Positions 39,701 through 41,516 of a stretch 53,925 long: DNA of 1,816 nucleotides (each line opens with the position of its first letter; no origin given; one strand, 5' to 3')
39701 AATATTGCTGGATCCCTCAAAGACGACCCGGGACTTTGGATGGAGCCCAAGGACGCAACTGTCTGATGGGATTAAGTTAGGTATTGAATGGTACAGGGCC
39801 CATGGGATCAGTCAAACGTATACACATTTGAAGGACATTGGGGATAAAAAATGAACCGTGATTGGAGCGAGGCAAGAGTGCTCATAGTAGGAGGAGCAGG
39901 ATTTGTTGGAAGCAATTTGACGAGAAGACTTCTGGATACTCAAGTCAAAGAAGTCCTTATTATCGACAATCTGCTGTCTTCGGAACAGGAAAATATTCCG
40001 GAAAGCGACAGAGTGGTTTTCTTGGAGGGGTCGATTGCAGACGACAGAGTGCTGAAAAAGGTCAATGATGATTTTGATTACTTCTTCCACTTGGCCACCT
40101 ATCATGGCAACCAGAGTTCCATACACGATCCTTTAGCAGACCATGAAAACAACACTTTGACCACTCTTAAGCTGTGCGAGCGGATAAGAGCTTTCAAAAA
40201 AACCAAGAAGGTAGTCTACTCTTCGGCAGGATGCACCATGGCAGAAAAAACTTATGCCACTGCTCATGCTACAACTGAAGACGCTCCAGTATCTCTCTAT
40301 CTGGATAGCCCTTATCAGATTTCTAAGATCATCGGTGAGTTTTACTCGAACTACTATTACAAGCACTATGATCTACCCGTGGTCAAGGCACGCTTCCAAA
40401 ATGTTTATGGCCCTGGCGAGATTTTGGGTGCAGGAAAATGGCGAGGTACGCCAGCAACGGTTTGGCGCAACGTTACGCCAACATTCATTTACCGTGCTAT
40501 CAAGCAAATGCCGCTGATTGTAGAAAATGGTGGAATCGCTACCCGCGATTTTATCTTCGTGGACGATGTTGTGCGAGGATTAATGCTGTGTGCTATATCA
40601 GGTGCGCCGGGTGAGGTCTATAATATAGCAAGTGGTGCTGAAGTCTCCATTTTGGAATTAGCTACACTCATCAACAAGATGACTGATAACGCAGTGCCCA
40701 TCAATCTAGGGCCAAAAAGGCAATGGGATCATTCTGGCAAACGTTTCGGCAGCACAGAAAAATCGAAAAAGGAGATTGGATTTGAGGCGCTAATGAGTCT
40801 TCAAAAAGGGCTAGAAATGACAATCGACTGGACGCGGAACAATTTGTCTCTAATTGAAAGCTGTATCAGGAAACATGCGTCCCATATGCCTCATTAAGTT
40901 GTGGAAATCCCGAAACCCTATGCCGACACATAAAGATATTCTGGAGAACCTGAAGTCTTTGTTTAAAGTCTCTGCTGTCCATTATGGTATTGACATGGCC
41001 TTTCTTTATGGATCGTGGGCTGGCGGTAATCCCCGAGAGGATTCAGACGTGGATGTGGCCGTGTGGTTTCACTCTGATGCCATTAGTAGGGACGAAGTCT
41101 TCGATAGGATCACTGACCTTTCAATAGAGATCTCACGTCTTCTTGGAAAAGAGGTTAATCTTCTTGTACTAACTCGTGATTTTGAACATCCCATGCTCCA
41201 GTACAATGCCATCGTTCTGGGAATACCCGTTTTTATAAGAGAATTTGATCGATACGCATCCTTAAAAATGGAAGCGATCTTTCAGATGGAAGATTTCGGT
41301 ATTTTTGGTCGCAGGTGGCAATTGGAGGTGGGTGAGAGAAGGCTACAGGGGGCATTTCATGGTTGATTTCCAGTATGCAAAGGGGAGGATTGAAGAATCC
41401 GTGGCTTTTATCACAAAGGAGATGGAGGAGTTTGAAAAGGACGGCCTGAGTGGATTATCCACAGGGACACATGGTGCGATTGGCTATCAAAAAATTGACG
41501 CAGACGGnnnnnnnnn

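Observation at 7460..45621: Five intact AsnB-family amidotransferases in one glycan locus, falling into two sequence classes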

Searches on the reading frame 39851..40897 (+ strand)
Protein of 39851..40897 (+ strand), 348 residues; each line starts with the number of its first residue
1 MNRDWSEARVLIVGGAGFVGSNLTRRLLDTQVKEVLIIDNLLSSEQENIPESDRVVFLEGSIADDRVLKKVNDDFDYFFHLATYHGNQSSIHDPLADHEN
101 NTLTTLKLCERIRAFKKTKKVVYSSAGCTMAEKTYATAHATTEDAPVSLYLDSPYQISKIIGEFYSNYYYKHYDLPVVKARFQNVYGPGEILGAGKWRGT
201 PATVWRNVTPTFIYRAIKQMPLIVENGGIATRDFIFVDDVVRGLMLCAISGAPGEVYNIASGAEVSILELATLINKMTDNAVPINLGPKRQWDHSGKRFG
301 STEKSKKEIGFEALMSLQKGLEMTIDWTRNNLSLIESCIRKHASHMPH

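Call 8: search_protein_families(library=pfam, proteins=[window:39851-40897:+], max_evalue=0.01)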
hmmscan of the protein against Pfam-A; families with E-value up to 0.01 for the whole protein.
window:39851-40897:+ (348 aa): 8 families
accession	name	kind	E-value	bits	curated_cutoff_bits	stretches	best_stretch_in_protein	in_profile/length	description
PF01370.27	Epimerase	-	2.3e-40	139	20.9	1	10-260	1-240/240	NAD dependent epimerase/dehydratase family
PF16363.11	GDP_Man_Dehyd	-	2.4e-30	106.6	27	1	11-324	1-332/332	GDP-mannose 4,6 dehydratase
PF01073.25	3Beta_HSD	-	3.4e-10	39.9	22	1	11-165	1-156/280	3-beta hydroxysteroid dehydrogenase/isomerase family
PF02719.21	Polysacc_synt_2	-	1e-08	35.2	20.2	1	10-125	1-127/293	Polysaccharide biosynthesis protein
PF07993.18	NAD_binding_4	-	7e-06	25.8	20.1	1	14-242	3-256/258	Male sterility protein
PF03435.24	Sacchrp_dh_NADP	-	0.005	17.6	25.1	0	10-89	1-83/129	Saccharopine dehydrogenase NADP binding domain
PF02254.24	TrkA_N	-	0.0061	17.3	23.8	0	12-72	2-59/116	TrkA-N domain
PF05368.20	NmrA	-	0.0083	16.2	27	0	8-126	3-107/298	NmrA-like family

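Call 18: search_protein_families(library=ncbifam, proteins=[window:39851-40897:+], max_evalue=0.00001)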
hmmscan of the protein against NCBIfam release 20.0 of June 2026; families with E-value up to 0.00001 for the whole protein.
window:39851-40897:+ (348 aa): 22 families
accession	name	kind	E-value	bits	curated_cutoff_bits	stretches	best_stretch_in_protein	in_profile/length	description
TIGR01179.1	galE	equivalog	1.2e-36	126.2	262.3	1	9-332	1-329/332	UDP-glucose 4-epimerase GalE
TIGR01181.1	dTDP_gluc_dehyt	equivalog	1.8e-34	119.3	365.1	1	9-333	1-316/321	dTDP-glucose 4,6-dehydratase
TIGR04180.1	EDH_00030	hypoth_equivalog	2.3e-28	99.1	475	1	10-292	1-270/297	NAD-dependent 4,6-dehydratase LegB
TIGR02197.1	heptose_epim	equivalog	1e-22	80.7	274.6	1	10-284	1-266/316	ADP-glyceromanno-heptose 6-epimerase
NF007582.0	PRK10217.1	equivalog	5.8e-22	78.3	698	1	9-280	3-272/355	dTDP-glucose 4,6-dehydratase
NF007490.0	PRK10084.1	subfamily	8.8e-21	74.3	649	1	9-336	2-342/361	dTDP-glucose 4,6-dehydratase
NF011728.1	PRK15181.1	equivalog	4.1e-20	72.1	760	1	8-276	16-280/348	Vi polysaccharide biosynthesis UDP-N-acetylglucosaminuronic acid C-4 epimerase TviC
NF007956.0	PRK10675.1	subfamily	1.2e-19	70.6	394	1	9-329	2-330/338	UDP-glucose 4-epimerase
TIGR03466.1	HpnA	hypoth_equivalog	4.8e-16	58.6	367.65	1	9-283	2-251/327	hopanoid-associated sugar epimerase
NF047922.1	GDPFucSynFcl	equivalog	1.1e-14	54.6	500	1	153-330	132-303/308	GDP-L-fucose synthase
NF008872.0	PRK11908.1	equivalog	5e-14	52.1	294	1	9-279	3-272/349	bifunctional UDP-4-keto-pentose/UDP-xylose synthase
NF043036.1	ErythonDh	equivalog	1e-12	47.9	325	1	9-167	2-161/321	D-erythronate dehydrogenase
NF042422.1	oxyalk_red_OleD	equivalog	1.5e-10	41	580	1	9-190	2-173/329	2-alkyl-3-oxoalkanoate reductase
NF008360.0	PRK11150.1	equivalog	2.2e-10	40.2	452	1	10-273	2-249/310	ADP-glyceromanno-heptose 6-epimerase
TIGR02622.1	CDP_4_6_dhtase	equivalog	7.5e-10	38.5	278.45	1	5-332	2-334/352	CDP-glucose 4,6-dehydratase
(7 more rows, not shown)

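Call 45: search_solved_structures(query=window:39851-40897:+, max_evalue=1e-10)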
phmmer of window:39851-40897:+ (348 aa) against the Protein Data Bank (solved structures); distinct sequences matched with E-value up to 1e-10: 76 (the best 60 are shown).
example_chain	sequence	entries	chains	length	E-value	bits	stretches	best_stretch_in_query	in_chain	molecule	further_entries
2pzj_A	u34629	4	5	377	9e-148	494.9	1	7-345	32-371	Putative nucleotide sugar epimerase/ dehydratase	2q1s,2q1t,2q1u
6pmh_A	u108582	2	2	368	5.6e-70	239.2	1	9-336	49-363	UDP-glucose 4-epimerase related protein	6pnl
4zrm_A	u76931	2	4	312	5.4e-34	120.9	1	7-332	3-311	UDP-glucose 4-epimerase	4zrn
6wjb_A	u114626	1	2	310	2.5e-31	112.1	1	7-322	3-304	NAD-dependent epimerase/dehydratase family protein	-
6wj9_A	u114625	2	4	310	3.6e-31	111.6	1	7-322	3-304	NAD-dependent epimerase/dehydratase family protein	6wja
6bwl_A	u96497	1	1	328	3e-29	105.3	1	9-330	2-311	Pal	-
6dnt_A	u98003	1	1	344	2e-25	92.7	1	7-293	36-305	NAD-dependent epimerase/dehydratase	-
6zl6_A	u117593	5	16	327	3.3e-24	88.7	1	9-329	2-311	Epimerase domain-containing protein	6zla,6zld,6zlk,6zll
6zlj_A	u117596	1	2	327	1.2e-23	86.9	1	9-329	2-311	Epimerase domain-containing protein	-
9rl0_E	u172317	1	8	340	3.2e-23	85.5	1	9-329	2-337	CDP-tyvelose 2-epimerase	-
8vr2_A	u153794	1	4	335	4.5e-23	85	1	8-333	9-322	NAD-dependent epimerase/dehydratase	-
2p5u_A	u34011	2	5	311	2.5e-22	82.5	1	9-329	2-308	UDP-glucose 4-epimerase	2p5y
6bi4_A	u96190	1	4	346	2.8e-22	82.3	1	9-331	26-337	dTDP-glucose 4,6-dehydratase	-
4lk3_A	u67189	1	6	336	3.4e-21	78.8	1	8-332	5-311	UDP-glucuronic acid decarboxylase 1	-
2b69_A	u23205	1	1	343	4.9e-21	78.2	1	7-332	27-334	UDP-glucuronate decarboxylase 1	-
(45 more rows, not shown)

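Call 56: search_solved_structures(query=window:39851-40897:+, max_evalue=1e-100, show_alignments=1)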
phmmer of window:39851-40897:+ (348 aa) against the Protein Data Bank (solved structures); distinct sequences matched with E-value up to 1e-100: 1.
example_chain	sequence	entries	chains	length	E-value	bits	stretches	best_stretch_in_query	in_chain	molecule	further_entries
2pzj_A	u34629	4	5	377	9e-148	494.9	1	7-345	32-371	Putative nucleotide sugar epimerase/ dehydratase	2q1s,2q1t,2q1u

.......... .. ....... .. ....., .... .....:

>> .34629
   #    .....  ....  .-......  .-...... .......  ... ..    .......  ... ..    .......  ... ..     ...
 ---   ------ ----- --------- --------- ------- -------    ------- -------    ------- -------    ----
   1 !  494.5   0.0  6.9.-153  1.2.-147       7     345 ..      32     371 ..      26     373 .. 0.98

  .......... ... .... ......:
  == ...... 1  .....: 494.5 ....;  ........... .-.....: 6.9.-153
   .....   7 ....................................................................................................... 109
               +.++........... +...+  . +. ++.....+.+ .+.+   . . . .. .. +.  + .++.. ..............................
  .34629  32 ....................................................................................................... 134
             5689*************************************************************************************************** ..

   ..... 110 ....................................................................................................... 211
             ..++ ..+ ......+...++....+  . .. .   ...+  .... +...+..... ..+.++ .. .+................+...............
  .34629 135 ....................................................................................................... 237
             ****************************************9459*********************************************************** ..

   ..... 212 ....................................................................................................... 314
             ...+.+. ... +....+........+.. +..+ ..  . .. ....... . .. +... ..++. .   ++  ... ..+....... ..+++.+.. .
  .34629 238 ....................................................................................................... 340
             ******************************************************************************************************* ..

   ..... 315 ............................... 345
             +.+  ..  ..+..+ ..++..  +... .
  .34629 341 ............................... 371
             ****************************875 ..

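Call 66: find_homologous_proteins(query=window:39851-40897:+, max_evalue=1e-60)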
Query window:39851-40897:+ (348 aa): 7966 proteins with E <= 1e-60 among 8000 candidates; the best 120 are listed.
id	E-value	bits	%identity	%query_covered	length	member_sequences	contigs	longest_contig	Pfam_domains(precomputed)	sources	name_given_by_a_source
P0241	4.8e-234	793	100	100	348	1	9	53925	PF16363.12,PF02719.22,PF01073.26,PF07993.19,PF01370.28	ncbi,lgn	-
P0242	3.5e-184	630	77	100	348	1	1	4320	PF16363.12,PF02719.22,PF01073.26,PF07993.19,PF01370.28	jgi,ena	-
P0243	1.1e-175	602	72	99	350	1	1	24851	PF16363.12,PF02719.22,PF05368.20,PF01073.26,PF07993.19,PF13460.13,PF01370.28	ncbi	-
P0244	8.5e-175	599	73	99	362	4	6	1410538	PF16363.12,PF02719.22,PF05368.20,PF01073.26,PF07993.19,PF01370.28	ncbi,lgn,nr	ncbi:MAG: NAD-dependent epimerase/dehydratase family protein [Anaerolineales bacterium]|nr:NAD-depen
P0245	1.3e-173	595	73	99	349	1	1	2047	PF16363.12,PF02719.22,PF01073.26,PF07993.19,PF01370.28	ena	-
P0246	7.0e-173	592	73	99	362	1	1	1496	PF16363.12,PF02719.22,PF05368.20,PF01073.26,PF07993.19,PF01370.28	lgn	-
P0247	4.6e-172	590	71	99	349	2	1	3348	PF16363.12,PF02719.22,PF01073.26,PF01370.28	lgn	-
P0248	2.1e-171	588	72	99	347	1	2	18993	PF16363.12,PF02719.22,PF01073.26,PF07993.19,PF01370.28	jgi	-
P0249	2.2e-171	587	73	99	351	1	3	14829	PF16363.12,PF02719.22,PF05368.20,PF01073.26,PF07993.19,PF01370.28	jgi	jgi:UDP-glucose 4-epimerase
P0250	4.3e-171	586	72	99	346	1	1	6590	PF16363.12,PF02719.22,PF05368.20,PF01073.26,PF07993.19,PF01370.28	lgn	-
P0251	7.1e-171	586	73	99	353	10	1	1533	PF16363.12,PF02719.22,PF01073.26,PF07993.19,PF01370.28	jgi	-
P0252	9.3e-171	585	70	99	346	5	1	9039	PF16363.12,PF02719.22,PF05368.20,PF01073.26,PF07993.19,PF01370.28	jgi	-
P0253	1.7e-170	585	72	99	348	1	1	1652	PF16363.12,PF02719.22,PF01073.26,PF01370.28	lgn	-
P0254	4.1e-170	583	71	99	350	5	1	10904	PF16363.12,PF02719.22,PF05368.20,PF01073.26,PF07993.19,PF01370.28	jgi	jgi:nucleoside-diphosphate-sugar epimerase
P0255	5.2e-170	583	71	99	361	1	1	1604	PF16363.12,PF02719.22,PF05368.20,PF01073.26,PF07993.19,PF01370.28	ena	-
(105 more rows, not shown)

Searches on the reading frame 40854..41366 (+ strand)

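Call 8: search_protein_families(library=pfam, proteins=[window:40854-41366:+], max_evalue=0.01)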
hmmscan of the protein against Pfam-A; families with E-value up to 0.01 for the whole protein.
window:40854-41366:+ (170 aa): 2 families
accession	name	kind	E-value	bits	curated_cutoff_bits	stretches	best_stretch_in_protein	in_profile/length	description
PF18765.7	Polbeta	-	1.3e-11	44.9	26.9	1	44-129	11-90/93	Polymerase beta, Nucleotidyltransferase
PF01909.29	NTP_transf_2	-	1.9e-06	28.6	21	1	29-115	4-82/93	Nucleotidyltransferase domain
